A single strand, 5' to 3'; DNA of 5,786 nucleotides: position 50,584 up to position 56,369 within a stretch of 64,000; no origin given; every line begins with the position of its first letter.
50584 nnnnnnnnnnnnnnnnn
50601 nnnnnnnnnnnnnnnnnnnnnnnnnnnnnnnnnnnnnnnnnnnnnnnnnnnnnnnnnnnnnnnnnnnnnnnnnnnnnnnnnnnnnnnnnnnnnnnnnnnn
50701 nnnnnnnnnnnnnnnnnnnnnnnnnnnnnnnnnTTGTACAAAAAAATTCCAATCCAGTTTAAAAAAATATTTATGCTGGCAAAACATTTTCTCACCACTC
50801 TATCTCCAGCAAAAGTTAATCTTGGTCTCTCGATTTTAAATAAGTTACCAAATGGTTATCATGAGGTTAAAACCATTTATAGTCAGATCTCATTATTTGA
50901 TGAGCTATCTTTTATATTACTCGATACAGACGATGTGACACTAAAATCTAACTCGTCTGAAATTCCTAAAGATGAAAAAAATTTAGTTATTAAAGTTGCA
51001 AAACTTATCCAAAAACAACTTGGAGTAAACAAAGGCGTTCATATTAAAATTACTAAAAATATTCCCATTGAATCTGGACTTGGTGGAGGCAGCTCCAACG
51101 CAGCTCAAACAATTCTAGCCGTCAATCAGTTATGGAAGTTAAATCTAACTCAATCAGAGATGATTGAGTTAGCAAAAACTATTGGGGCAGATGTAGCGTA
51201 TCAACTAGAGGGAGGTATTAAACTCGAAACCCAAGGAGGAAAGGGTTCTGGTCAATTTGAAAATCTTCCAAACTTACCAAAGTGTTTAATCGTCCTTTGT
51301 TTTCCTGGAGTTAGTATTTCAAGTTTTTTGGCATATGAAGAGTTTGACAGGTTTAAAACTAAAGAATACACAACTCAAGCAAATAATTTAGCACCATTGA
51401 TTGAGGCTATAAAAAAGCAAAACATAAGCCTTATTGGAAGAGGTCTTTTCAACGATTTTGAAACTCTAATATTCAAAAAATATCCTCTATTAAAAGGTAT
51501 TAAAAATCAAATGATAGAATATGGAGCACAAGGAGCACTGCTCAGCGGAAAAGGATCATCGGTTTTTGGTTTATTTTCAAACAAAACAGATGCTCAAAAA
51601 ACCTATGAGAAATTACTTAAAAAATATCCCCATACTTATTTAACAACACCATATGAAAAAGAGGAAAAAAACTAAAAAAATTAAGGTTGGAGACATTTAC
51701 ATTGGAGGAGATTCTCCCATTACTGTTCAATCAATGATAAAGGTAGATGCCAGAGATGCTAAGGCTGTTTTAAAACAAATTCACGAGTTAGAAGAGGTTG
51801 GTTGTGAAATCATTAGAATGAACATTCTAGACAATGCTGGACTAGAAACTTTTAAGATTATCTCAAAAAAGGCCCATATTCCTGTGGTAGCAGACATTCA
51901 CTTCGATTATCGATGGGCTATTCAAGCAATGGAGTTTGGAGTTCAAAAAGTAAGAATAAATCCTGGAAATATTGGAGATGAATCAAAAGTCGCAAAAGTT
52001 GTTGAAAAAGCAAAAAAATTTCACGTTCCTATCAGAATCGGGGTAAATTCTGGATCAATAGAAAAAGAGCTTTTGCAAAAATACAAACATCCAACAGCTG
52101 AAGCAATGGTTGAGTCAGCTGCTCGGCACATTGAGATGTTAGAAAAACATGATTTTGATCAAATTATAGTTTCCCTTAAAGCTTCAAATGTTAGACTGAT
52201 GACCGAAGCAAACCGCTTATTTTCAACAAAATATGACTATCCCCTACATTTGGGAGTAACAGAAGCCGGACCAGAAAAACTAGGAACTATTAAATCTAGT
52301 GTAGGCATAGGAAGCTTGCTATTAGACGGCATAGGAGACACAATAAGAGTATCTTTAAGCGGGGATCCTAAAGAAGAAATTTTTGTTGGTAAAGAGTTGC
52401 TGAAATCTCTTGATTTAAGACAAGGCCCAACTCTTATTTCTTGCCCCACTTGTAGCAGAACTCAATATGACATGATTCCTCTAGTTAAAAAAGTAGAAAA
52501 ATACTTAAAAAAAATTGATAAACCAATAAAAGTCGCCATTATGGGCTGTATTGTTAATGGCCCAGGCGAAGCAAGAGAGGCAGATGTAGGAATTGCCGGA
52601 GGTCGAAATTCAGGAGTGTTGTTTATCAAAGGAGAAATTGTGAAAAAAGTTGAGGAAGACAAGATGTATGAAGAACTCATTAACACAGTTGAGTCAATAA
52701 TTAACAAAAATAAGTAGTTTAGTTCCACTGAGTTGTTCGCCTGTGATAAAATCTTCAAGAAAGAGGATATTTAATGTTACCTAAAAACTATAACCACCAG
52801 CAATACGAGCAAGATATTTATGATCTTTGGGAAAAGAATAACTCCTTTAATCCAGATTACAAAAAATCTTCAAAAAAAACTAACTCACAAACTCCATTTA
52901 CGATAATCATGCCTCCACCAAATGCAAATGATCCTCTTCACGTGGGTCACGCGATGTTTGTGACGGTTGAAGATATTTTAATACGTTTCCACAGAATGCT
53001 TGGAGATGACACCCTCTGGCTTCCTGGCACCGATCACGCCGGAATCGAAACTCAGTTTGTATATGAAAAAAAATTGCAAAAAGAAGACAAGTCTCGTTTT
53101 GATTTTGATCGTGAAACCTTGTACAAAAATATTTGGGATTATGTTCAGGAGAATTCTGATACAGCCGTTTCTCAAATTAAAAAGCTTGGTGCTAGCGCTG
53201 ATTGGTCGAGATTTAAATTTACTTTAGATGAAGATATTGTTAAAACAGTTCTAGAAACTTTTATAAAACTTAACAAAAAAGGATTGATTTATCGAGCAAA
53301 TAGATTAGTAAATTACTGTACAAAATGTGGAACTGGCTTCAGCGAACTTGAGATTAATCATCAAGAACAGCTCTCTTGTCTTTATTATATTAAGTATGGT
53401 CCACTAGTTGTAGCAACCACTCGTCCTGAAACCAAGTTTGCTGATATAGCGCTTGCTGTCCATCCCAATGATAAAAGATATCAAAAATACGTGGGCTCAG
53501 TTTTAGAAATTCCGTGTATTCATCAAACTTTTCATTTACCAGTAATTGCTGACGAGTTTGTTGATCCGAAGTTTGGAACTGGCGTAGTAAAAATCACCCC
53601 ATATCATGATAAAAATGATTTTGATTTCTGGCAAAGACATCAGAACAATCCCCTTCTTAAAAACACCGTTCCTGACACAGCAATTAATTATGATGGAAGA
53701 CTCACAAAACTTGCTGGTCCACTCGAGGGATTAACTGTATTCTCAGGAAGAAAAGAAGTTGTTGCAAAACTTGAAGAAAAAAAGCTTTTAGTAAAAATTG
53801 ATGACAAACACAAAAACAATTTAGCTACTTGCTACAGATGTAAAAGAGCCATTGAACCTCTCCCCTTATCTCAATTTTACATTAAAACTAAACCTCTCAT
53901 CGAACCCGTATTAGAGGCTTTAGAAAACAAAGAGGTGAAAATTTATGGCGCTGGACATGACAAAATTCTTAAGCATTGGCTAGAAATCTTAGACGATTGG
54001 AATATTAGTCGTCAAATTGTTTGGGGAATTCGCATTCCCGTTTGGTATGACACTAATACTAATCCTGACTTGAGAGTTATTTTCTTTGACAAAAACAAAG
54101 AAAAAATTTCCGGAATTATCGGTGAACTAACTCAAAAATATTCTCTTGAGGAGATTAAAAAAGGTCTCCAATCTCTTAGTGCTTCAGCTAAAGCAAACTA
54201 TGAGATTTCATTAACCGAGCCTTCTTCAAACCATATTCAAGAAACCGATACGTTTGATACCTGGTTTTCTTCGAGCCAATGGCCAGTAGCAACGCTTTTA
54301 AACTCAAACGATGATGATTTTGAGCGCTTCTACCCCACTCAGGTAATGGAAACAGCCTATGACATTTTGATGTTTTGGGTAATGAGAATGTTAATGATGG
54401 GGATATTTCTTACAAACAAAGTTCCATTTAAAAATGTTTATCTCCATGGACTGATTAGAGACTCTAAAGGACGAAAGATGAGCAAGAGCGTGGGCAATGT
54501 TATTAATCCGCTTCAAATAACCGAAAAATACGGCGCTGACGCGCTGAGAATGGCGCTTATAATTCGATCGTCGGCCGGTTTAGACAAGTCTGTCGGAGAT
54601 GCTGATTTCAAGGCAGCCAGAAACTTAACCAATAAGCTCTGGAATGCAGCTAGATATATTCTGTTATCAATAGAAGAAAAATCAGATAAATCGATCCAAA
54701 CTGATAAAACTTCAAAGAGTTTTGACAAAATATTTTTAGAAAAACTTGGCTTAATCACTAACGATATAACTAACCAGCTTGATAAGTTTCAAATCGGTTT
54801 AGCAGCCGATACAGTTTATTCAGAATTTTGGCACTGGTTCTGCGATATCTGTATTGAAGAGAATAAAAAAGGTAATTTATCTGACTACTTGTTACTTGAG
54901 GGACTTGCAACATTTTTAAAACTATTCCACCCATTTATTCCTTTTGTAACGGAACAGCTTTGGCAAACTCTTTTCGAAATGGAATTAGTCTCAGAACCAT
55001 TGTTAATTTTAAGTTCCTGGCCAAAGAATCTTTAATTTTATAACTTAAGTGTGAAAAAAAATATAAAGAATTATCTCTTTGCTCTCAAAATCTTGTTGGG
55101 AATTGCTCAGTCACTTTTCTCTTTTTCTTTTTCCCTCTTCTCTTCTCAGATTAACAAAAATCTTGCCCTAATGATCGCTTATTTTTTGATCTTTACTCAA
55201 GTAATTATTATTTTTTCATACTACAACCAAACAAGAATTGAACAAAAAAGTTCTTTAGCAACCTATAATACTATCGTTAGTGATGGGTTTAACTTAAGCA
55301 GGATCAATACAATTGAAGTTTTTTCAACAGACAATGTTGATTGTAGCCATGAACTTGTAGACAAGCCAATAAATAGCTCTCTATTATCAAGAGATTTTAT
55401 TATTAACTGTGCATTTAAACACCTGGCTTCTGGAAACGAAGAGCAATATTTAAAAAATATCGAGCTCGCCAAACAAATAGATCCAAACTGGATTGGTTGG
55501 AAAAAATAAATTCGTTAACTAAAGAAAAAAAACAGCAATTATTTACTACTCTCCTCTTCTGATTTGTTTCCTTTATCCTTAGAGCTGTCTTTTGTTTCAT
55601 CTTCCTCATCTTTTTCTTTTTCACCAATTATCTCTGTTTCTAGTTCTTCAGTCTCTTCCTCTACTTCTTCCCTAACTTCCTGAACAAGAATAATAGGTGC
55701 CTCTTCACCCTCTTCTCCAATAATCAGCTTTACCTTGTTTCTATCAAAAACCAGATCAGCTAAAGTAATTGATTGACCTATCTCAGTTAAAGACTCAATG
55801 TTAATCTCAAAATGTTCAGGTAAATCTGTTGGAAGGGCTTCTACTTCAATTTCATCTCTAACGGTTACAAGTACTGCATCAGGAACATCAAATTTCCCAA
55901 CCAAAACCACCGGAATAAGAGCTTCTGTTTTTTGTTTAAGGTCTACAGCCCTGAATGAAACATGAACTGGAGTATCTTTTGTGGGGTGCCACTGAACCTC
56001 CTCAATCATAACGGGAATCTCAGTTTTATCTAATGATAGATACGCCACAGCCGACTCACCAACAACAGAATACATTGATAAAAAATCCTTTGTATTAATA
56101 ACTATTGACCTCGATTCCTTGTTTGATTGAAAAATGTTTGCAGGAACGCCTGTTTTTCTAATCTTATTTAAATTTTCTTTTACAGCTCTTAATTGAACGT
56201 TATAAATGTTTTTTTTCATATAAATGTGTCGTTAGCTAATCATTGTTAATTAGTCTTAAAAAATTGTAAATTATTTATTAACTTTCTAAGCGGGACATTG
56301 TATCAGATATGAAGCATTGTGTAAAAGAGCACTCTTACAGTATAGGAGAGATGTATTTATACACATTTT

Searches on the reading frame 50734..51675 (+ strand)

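Call 81: search_protein_families(library=pfam, proteins=[window:50734-51675:+], max_evalue=0.0001)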
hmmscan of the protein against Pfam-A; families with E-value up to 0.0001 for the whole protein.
window:50734-51675:+ (313 aa): 3 families
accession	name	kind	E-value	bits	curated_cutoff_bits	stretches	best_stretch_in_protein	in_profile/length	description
PF00288.32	GHMP_kinases_N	-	3.3e-20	72.5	22.3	1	83-161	1-87/87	GHMP kinases N terminal domain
PF08544.19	GHMP_kinases_C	-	9.9e-13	48.7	21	1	222-299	1-84/85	GHMP kinases C terminal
PF22700.2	MVD-like_N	-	8.2e-06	26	27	1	64-153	46-134/157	Diphosphomevalonate decarboxylase-like N-terminal domain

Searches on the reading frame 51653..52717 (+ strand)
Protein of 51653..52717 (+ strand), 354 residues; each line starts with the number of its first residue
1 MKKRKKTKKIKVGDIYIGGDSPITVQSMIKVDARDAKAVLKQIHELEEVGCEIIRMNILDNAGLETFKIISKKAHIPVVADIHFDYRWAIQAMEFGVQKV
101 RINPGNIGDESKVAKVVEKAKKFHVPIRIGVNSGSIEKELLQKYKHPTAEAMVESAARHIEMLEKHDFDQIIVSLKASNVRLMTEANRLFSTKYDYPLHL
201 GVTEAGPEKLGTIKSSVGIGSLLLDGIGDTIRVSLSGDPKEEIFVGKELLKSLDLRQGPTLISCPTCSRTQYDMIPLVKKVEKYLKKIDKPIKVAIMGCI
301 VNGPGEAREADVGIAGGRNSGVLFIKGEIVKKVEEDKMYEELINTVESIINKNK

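Call 81: search_protein_families(library=pfam, proteins=[window:51653-52717:+], max_evalue=0.0001)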
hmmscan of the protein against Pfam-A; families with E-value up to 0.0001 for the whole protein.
window:51653-52717:+ (354 aa): 1 family
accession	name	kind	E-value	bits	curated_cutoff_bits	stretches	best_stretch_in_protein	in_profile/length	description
PF04551.19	GcpE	-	1.4e-147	491.6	32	1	7-347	1-342/343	GcpE protein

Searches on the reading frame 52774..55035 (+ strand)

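Call 18: search_protein_families(library=pfam, proteins=[window:52774-55035:+], max_evalue=0.01)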
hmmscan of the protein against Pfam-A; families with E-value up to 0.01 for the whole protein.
window:52774-55035:+ (753 aa): 5 families
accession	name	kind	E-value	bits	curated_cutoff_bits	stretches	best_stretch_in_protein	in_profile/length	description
PF00133.28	tRNA-synt_1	-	3.9e-117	392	22.7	1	15-604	2-410/414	tRNA synthetases class I (I, L, M and V)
PF09334.17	tRNA-synt_1g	-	5.5e-24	85.1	20.1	2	47-194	6-135/391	tRNA synthetases class I (M)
PF08264.19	Anticodon_1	-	8e-19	68.4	25.1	1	651-751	1-106/148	Anticodon-binding domain of tRNA ligase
PF13603.12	tRNA-synt_1_2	-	0.00066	19.7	25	1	253-290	96-133/185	Leucyl-tRNA synthetase, editing domain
PF01406.26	tRNA-synt_1e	-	0.00079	19.3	27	0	550-596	235-281/301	tRNA synthetases class I (C) catalytic domain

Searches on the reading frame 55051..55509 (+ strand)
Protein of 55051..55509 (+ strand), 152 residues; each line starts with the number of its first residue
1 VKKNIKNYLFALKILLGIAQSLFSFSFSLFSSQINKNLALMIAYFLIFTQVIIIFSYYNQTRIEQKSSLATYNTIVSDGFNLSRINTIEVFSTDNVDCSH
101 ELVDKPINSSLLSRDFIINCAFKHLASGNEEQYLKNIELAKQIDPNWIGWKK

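Call 18: search_protein_families(library=pfam, proteins=[window:55051-55509:+], max_evalue=0.01)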
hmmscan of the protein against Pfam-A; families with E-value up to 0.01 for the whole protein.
window:55051-55509:+ (152 aa): 1 family
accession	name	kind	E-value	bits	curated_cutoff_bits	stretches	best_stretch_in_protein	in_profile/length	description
PF16491.10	Peptidase_M48_N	-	0.002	18.4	27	1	9-66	48-106/179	CAAX prenyl protease N-terminal, five membrane helices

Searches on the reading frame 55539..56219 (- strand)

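Call 18: search_protein_families(library=pfam, proteins=[window:55539-56219:-], max_evalue=0.01)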
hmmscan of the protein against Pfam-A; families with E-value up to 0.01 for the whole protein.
window:55539-56219:- (226 aa): 2 families
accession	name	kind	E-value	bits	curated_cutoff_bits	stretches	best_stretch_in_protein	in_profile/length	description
PF01386.24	Ribosomal_L25p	-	6.9e-14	52.5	23.6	1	8-89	3-82/82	Ribosomal L25p family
PF14693.11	Ribosomal_TL5_C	-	2.5e-12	47.4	27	1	99-180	3-81/84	Ribosomal protein TL5, C-terminal domain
